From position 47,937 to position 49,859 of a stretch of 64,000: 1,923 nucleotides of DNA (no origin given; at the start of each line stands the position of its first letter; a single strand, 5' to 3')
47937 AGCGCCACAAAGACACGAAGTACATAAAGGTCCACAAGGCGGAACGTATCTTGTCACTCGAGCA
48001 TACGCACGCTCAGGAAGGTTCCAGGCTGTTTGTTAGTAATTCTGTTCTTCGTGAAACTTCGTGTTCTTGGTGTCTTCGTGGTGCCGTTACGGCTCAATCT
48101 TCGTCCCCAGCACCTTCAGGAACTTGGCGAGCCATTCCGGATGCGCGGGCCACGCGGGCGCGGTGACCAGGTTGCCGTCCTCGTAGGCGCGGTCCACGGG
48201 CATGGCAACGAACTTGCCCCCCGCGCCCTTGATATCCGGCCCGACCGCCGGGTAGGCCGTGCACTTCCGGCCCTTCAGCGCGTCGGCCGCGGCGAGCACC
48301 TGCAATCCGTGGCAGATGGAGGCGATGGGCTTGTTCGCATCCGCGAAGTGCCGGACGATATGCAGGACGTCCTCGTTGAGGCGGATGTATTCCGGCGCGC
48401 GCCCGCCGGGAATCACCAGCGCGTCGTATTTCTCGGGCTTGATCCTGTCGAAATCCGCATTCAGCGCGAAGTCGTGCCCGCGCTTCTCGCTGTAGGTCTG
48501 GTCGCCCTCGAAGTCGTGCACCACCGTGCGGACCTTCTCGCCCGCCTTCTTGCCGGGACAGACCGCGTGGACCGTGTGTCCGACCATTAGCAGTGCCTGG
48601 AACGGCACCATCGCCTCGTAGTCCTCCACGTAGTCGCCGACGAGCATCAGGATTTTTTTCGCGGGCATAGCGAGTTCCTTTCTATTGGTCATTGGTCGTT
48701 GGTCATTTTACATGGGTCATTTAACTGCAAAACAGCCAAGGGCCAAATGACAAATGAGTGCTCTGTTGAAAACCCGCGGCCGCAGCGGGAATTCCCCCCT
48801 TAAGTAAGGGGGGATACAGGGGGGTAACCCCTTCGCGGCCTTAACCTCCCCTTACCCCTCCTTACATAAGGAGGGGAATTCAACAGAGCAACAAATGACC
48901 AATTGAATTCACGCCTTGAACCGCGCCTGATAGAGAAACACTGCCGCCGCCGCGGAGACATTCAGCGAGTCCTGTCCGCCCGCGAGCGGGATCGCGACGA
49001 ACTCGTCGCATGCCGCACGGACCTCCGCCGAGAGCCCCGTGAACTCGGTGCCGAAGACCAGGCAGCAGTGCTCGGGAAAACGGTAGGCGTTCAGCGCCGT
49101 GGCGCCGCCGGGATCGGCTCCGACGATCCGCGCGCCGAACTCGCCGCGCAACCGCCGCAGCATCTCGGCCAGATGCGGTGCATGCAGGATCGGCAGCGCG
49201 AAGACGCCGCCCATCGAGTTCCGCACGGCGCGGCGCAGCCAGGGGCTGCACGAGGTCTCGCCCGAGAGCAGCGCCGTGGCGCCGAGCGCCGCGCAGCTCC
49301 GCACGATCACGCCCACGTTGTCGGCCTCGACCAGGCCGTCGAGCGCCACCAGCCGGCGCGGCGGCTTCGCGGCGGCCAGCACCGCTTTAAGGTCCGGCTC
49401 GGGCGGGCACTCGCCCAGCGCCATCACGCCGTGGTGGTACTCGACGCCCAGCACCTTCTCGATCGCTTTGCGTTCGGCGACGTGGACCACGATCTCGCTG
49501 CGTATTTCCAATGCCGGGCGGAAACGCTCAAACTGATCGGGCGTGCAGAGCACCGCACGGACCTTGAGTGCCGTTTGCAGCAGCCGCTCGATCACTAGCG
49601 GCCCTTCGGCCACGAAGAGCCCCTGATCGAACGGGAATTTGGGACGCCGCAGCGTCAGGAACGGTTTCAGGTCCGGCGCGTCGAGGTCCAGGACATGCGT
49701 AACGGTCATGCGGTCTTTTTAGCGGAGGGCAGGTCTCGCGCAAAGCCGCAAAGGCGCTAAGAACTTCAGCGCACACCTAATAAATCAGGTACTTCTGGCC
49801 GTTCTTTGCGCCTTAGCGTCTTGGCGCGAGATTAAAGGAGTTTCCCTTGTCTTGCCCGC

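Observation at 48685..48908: ~220-bp intergenic region packed with nested palindromes: candidate MITE/REP-like element or structured RNA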

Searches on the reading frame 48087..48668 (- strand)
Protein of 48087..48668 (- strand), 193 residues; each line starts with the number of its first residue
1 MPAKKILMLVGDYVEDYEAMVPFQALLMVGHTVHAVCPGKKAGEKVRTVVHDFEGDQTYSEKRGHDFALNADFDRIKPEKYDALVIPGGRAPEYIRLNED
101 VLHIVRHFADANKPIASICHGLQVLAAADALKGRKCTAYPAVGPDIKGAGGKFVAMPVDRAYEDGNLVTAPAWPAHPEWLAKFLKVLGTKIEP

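Call 16: find_encoding_contigs(protein=window:48087-48668:-, flank=3000, max_places=6)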
Protein window:48087-48668:- (193 aa): 2 contigs read that carry it; 1 place shown.
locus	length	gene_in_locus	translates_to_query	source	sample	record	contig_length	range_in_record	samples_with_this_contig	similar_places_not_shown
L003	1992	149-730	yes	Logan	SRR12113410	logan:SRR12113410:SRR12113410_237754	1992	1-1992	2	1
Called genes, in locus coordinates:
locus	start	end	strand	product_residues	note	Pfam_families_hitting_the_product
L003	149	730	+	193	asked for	PF01965:DJ-1_PfpI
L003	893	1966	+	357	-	PF02089:Palm_thioest (weak), PF12697:Abhydrolase_6, PF24096:DUF7379 (weak)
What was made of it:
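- Checked: The true DJ-1 start is the ATG at 48668, as called in Logan assemblies (call 16).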

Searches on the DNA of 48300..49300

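Call 4: search_rna_families(source=window, start=48300, end=49300, threshold=evalue, max_evalue=10)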
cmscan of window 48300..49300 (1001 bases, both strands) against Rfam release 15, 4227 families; matches with E-value up to 10: 14.
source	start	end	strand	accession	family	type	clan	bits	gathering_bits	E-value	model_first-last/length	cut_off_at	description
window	48690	48748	+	RF03995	mir-7957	Gene; miRNA;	-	25.1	76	0.035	1-59/59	no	mir-7957 microRNA precursor family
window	48788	48882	-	RF03952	mir-3718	Gene; miRNA;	-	24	78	0.013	1-92/92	no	mir-3718 microRNA precursor family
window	48795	48874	-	RF03349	mir-3151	Gene; miRNA;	-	23.3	83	0.29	1-85/85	no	mir-3151 microRNA precursor family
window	48788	48882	-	RF03627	mir-9168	Gene; miRNA;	-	22.1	100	0.13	1-95/95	no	mir-9168 microRNA precursor family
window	48799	48871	-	RF03340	mir-6511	Gene; miRNA;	-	22.1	87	0.56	1-67/67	no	mir-6511 microRNA precursor family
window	48788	48882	+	RF03952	mir-3718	Gene; miRNA;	-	21.4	78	0.081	1-92/92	no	mir-3718 microRNA precursor family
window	48798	48871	+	RF03261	mir-1759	Gene; miRNA;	-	21.3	58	0.34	1-75/75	no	mir-1759 microRNA precursor family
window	48789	48881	-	RF04141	MIR8622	Gene; miRNA;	-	17.9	197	1.1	1-212/212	no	MIR8622 microRNA precursor family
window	48798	48871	-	RF03261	mir-1759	Gene; miRNA;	-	17.9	58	2.7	1-75/75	no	mir-1759 microRNA precursor family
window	48805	48865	+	RF04279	mir-H20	Gene; miRNA;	CL00141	17.8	99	2.6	1-82/82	no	mir-H20 microRNA precursor family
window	48803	48866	-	RF03629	mir-641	Gene; miRNA;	-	17.7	100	2.6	1-98/98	no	mir-641 microRNA precursor family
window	48690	48748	-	RF03995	mir-7957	Gene; miRNA;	-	16.1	76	8.9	1-59/59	no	mir-7957 microRNA precursor family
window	48933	49003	-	RF00223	IRES_Bip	Cis-reg; IRES;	-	11.4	40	0.52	1-263/263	no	bip internal ribosome entry site (IRES)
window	48814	48950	-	RF02173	SMAD5-AS1_1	Gene; lncRNA;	-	9.7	45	9.2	1-263/263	no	SMAD5 antisense RNA 1 conserved region 1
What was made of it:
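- On Known structured RNA family (Rfam): Only sub-threshold miRNA-hairpin matches at 22-25 bits against cut-offs of 58-100 (call 4).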

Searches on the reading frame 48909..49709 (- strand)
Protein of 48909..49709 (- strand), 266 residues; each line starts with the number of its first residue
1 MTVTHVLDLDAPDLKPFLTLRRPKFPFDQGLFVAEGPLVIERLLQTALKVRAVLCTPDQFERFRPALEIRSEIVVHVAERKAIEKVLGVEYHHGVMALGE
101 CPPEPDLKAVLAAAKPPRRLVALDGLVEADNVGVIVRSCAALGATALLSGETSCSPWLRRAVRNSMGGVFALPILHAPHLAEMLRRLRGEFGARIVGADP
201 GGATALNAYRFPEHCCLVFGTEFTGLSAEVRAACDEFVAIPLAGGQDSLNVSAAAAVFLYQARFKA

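Call 12: find_encoding_contigs(protein=window:48909-49709:-, flank=3000, max_places=6)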
Protein window:48909-49709:- (266 aa): 2 contigs read that carry it; 2 places shown.
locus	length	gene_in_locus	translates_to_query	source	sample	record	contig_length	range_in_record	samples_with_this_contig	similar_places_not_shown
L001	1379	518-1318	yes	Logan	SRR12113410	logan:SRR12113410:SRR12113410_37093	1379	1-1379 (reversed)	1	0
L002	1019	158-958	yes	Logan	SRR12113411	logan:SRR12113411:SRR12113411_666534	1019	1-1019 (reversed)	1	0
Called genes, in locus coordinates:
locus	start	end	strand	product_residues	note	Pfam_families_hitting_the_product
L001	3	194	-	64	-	?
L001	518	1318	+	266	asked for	PF00588:SpoU_methylase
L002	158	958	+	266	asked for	PF00588:SpoU_methylase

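Call 20: find_homologous_proteins(query=window:48909-49709:-, max_evalue=1e-30)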
Query window:48909-49709:- (266 aa): 1097 proteins with E <= 1e-30 among 8000 candidates; the best 120 are listed.
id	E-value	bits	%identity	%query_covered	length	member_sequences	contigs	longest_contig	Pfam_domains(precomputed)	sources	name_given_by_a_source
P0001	1.1e-171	587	100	100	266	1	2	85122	PF00588.25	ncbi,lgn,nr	ncbi:MAG: RNA methyltransferase [Planctomycetes bacterium]|nr:RNA methyltransferase [Planctomycetota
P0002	1.1e-153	528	90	99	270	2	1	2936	PF00588.25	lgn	-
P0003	1.9e-146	504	86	99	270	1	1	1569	PF00588.25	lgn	-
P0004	9.3e-93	328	61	98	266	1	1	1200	PF00588.25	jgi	jgi:tRNA G18 (ribose-2'-O)-methylase SpoU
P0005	8.1e-87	309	54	98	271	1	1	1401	PF00588.25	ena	-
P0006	1.2e-77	279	53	99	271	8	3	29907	PF00588.25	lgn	-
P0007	5.6e-77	276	52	99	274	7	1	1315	PF00588.25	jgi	jgi:tRNA G18 (ribose-2'-O)-methylase SpoU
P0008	7.5e-77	276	54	99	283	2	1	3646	PF00588.25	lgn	-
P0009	5.0e-76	273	52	99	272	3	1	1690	PF00588.25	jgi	-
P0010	2.3e-75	271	52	99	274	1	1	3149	PF00588.25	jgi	jgi:tRNA G18 (ribose-2'-O)-methylase SpoU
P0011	3.7e-75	271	52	99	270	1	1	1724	PF00588.25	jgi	jgi:tRNA G18 (ribose-2'-O)-methylase SpoU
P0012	1.3e-74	269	51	99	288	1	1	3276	PF00588.25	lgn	-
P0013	6.8e-74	266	51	99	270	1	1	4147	PF00588.25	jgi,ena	-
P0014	3.5e-73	264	52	98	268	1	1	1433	PF00588.25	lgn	-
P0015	3.4e-71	258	47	98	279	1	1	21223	PF00588.25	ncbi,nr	ncbi:MAG: RNA methyltransferase [Bacteroidota bacterium]|nr:RNA methyltransferase [Bacteroidota bact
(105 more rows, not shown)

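Call 21: find_encoding_contigs(protein=P0002, flank=5000, max_places=6)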
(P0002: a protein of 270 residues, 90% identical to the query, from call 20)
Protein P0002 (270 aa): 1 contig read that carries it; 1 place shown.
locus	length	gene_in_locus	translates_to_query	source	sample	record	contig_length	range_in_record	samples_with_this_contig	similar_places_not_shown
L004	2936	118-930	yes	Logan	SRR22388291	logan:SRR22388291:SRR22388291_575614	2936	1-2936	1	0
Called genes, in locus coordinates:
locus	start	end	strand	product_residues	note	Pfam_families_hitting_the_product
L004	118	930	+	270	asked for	PF00588:SpoU_methylase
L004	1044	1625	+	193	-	PF01965:DJ-1_PfpI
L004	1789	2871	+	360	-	PF12697:Abhydrolase_6 (weak), PF12146:Hydrolase_4 (faint)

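Call 22: find_encoding_contigs(protein=P0003, flank=5000, max_places=6)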
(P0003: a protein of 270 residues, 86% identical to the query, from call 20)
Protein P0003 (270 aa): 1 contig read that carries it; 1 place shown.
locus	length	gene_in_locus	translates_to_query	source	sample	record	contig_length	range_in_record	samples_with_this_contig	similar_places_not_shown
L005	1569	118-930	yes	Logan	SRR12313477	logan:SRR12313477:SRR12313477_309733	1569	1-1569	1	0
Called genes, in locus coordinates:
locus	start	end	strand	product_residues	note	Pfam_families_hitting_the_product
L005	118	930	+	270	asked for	PF00588:SpoU_methylase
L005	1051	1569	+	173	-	?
